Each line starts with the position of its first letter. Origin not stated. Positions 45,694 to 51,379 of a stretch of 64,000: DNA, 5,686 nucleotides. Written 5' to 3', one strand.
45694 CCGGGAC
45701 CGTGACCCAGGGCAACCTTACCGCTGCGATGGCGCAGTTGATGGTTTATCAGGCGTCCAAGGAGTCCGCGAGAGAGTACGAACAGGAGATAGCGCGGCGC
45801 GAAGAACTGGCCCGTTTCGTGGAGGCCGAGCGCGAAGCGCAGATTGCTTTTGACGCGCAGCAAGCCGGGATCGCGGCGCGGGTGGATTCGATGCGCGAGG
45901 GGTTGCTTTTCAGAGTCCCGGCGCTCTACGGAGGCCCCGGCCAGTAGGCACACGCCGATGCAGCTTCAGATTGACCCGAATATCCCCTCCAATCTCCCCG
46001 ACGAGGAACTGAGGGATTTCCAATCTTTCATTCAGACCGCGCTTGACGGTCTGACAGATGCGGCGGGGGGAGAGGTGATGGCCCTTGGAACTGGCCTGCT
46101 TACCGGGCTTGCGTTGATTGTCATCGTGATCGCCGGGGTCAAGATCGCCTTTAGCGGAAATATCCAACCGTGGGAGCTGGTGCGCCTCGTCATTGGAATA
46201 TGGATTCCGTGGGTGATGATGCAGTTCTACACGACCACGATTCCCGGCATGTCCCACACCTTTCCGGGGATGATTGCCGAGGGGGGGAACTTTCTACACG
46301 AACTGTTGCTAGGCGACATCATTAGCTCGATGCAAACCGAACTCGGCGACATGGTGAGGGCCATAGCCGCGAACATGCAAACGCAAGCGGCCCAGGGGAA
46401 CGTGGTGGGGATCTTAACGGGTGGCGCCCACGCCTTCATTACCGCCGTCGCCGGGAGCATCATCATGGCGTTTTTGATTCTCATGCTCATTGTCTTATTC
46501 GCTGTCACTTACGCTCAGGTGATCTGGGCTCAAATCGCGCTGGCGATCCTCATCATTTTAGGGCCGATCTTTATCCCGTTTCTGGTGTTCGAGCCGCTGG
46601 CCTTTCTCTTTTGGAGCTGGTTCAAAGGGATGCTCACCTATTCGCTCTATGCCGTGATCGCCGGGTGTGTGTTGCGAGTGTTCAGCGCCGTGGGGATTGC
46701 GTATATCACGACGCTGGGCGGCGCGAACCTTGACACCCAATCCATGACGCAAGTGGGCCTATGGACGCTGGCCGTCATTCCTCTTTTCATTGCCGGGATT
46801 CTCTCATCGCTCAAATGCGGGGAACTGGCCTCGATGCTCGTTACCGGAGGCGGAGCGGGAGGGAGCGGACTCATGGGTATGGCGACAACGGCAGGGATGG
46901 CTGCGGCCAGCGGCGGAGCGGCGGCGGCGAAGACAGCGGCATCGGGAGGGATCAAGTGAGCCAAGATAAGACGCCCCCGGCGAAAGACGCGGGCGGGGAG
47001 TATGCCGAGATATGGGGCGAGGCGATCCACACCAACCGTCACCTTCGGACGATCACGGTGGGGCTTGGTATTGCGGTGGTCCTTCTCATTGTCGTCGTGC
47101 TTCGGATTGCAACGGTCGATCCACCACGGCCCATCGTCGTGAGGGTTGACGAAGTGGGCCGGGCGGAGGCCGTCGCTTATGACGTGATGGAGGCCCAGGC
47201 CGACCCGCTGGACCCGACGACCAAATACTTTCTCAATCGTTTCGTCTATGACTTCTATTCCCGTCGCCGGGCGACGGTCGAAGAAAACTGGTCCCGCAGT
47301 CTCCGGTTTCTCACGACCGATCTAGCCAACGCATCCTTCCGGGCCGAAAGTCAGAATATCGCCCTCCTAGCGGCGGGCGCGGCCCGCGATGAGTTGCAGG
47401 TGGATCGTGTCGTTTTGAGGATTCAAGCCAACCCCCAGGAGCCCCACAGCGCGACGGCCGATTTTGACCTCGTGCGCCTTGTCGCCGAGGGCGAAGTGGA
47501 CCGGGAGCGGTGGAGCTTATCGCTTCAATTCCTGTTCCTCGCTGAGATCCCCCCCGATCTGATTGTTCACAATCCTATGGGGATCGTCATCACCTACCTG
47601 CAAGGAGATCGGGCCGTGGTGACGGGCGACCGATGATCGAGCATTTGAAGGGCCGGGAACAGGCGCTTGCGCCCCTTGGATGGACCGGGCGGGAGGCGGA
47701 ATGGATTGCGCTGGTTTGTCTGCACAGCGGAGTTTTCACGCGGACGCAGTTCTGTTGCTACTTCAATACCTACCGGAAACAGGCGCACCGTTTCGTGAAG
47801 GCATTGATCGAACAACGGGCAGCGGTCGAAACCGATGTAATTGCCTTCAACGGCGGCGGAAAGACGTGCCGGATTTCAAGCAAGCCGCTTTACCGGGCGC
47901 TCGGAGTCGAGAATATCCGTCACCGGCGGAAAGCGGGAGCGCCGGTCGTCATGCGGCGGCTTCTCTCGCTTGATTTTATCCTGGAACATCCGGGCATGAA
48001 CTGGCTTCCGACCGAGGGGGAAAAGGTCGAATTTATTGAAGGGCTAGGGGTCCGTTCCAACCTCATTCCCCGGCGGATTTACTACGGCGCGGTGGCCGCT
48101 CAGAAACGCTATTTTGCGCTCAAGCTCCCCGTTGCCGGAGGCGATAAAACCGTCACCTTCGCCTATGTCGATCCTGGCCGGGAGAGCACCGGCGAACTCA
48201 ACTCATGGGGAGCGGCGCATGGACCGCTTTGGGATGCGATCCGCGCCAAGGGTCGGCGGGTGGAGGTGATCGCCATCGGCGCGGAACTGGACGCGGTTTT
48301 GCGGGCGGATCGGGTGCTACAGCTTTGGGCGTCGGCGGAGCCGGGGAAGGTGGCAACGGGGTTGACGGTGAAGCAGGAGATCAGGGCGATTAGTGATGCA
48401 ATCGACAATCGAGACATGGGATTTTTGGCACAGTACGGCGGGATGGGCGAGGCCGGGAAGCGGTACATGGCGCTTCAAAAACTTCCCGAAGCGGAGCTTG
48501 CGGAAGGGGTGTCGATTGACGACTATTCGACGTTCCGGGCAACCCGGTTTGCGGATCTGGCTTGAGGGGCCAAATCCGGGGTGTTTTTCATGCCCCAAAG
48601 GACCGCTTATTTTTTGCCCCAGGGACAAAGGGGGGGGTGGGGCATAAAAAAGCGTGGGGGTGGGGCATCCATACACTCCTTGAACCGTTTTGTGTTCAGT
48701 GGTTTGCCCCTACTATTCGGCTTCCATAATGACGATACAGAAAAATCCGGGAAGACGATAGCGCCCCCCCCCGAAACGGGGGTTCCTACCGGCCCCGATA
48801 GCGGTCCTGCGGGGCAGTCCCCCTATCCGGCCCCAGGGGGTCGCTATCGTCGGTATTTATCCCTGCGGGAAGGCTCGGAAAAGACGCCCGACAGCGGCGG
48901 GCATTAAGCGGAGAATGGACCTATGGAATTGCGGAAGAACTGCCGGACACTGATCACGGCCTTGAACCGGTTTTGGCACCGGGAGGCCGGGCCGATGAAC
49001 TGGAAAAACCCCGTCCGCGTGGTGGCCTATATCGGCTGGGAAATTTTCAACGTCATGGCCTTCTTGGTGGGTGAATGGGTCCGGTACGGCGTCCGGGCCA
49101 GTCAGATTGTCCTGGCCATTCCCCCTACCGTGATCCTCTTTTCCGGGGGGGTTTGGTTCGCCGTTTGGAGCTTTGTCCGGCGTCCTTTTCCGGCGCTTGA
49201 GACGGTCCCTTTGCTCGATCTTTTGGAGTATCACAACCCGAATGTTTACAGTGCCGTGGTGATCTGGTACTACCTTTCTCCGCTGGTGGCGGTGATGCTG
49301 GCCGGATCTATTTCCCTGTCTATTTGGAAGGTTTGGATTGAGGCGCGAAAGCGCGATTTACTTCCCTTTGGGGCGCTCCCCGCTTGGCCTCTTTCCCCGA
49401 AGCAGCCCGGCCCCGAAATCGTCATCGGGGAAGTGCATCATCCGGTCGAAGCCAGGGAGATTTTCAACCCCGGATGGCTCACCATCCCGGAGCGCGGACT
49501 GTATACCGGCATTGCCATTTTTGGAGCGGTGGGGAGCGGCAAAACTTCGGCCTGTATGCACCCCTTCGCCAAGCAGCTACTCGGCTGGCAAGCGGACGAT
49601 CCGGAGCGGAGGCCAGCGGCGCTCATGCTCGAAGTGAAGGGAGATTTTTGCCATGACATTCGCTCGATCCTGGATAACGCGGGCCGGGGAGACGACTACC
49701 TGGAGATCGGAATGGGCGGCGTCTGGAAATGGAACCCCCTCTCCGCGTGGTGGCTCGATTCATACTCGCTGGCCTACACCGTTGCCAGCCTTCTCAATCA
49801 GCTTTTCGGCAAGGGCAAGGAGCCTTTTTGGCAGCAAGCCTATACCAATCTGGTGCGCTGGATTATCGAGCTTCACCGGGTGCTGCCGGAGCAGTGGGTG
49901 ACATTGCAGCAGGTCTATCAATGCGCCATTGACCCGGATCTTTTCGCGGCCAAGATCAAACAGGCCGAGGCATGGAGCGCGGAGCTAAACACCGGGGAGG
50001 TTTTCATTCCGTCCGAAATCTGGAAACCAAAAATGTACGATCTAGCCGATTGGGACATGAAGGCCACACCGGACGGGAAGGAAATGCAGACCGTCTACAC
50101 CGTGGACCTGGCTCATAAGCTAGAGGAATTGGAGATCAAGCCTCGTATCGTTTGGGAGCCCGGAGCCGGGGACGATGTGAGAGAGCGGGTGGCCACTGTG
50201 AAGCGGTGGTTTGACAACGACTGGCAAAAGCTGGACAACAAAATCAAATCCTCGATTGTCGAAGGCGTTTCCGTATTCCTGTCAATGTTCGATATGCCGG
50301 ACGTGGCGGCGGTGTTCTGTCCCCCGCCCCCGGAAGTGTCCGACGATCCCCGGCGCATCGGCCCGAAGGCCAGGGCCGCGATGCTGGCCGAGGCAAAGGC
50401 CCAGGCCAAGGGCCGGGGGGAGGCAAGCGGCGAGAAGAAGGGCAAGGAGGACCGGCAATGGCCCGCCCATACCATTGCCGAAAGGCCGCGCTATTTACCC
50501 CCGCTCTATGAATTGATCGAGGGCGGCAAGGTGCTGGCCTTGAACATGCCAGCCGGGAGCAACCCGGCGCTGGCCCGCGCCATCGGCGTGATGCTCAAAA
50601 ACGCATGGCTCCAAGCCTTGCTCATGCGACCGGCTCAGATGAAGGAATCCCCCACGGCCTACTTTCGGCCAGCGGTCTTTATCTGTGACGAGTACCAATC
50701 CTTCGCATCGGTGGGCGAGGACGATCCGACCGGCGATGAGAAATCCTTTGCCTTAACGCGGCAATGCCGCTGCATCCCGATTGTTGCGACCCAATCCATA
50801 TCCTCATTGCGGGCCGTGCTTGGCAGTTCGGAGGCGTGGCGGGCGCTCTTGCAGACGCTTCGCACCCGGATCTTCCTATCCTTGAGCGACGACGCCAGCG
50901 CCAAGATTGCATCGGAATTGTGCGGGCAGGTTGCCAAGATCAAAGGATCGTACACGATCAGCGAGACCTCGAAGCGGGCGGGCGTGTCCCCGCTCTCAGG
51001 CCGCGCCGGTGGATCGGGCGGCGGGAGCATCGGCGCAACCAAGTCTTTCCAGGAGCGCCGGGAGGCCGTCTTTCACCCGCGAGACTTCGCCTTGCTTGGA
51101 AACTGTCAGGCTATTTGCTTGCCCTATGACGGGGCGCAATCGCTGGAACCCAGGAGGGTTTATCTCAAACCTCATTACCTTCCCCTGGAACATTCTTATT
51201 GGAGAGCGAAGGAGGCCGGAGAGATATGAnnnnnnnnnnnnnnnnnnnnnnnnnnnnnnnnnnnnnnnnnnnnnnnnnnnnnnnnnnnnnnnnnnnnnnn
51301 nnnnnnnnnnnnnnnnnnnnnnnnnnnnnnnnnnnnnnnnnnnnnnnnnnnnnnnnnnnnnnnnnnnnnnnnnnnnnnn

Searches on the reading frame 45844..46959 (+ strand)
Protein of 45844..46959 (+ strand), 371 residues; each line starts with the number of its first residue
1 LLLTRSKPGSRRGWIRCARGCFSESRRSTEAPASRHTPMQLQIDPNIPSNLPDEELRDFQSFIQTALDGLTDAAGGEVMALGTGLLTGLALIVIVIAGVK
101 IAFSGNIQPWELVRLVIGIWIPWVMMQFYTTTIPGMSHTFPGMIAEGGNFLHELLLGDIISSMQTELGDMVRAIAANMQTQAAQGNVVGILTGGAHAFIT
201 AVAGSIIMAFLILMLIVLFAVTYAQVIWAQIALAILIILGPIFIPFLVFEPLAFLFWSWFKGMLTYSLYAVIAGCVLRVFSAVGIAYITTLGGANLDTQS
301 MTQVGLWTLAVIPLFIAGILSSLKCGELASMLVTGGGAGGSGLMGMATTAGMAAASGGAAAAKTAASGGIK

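Call 24: search_protein_families(library=pfam, proteins=[window:45844-46959:+], max_evalue=0.001)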
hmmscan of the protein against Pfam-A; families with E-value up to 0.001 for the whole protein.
window:45844-46959:+ (371 aa): 1 family
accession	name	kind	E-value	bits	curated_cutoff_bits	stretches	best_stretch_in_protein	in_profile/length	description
PF04610.19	TrbL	-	9e-18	65.3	25.9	1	91-314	2-211/215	TrbL/VirB6 plasmid conjugal transfer protein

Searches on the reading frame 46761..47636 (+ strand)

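Call 24: search_protein_families(library=pfam, proteins=[window:46761-47636:+], max_evalue=0.001)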
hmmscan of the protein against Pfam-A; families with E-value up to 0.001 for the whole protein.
window:46761-47636:+ (291 aa): 1 family
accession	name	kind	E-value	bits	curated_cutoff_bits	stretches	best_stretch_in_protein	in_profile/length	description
PF04335.19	VirB8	-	1.2e-14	55.1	23.2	1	80-283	5-211/213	VirB8 protein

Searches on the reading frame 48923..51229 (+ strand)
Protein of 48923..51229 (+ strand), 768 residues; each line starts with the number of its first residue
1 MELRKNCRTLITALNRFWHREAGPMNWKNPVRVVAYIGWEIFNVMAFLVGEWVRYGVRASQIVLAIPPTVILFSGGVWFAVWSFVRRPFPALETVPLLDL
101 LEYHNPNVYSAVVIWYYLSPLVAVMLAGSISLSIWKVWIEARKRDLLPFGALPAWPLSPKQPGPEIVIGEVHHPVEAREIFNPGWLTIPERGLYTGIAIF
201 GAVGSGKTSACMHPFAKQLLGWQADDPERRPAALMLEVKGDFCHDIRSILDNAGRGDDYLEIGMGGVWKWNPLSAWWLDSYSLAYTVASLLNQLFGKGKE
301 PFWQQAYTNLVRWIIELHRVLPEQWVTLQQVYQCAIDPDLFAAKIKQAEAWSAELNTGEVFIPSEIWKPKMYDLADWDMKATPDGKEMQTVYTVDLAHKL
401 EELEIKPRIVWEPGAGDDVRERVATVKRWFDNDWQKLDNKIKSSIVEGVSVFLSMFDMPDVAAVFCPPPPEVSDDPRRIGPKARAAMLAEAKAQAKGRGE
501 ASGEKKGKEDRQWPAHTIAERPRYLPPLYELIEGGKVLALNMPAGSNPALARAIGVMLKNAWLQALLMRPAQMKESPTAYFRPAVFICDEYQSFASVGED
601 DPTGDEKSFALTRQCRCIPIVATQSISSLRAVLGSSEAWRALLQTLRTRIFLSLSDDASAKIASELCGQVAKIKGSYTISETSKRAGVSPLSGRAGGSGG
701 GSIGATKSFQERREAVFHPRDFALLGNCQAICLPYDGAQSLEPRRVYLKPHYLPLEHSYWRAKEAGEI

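Call 24: search_protein_families(library=pfam, proteins=[window:48923-51229:+], max_evalue=0.001)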
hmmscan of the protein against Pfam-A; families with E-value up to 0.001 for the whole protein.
window:48923-51229:+ (768 aa): 2 families
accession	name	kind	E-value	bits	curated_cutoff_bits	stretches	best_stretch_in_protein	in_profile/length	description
PF12696.13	TraG-D_C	-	7.1e-08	32.9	22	1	584-682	2-95/126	TraM recognition site of TraD and TraG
PF10412.15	TrwB_AAD_bind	-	3.8e-07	29.8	20.5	1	613-689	270-347/387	Type IV secretion-system coupling protein DNA-binding domain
